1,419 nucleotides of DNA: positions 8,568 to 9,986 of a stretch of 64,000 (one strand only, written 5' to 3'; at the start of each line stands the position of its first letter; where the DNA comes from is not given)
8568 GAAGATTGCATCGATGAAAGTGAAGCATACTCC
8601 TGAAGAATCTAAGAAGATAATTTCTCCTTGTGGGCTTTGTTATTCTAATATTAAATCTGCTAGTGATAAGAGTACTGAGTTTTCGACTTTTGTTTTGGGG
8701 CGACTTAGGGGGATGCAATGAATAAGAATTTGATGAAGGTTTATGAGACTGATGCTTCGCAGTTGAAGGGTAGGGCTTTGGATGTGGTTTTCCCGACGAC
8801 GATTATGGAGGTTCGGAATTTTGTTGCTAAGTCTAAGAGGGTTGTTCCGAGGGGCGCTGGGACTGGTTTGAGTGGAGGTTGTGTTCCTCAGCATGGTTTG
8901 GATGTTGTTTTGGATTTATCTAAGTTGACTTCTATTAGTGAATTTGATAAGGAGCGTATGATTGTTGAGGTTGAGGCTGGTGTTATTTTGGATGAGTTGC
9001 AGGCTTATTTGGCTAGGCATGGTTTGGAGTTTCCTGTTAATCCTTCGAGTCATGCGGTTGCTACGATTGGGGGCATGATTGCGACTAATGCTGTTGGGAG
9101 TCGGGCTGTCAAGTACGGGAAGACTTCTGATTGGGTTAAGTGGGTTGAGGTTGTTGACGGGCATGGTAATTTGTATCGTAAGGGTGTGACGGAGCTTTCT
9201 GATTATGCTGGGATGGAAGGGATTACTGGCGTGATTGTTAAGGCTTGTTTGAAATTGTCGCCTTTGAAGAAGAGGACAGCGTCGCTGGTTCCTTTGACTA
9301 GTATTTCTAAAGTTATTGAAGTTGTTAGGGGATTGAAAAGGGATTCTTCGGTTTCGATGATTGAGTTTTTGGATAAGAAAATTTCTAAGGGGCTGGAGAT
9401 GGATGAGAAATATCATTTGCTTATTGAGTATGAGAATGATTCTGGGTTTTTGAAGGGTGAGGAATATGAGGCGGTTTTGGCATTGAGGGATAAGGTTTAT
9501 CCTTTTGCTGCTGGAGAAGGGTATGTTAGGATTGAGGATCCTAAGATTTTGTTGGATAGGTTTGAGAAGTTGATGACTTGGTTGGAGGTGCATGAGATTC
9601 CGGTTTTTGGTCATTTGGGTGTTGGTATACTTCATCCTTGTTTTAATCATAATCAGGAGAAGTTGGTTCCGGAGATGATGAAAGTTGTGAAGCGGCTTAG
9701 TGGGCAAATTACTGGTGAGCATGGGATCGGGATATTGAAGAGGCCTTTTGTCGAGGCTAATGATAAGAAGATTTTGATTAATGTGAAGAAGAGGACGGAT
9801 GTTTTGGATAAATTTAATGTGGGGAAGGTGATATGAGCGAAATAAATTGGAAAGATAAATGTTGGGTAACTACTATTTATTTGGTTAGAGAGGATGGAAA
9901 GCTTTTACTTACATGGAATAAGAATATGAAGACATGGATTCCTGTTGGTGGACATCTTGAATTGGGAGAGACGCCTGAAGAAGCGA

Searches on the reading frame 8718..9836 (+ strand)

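Call 27: search_protein_families(library=pfam, proteins=[window:8718-9836:+], max_evalue=0.00001)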
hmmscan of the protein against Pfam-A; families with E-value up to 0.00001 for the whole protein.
window:8718-9836:+ (372 aa): 2 families
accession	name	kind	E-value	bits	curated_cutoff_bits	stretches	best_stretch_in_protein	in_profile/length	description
PF01565.28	FAD_binding_4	-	2.9e-35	121.4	26.4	1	23-154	4-137/139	FAD binding domain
PF02913.24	FAD-oxidase_C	-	4.5e-13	49.9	21.2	1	290-355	155-228/248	FAD linked oxidases, C-terminal domain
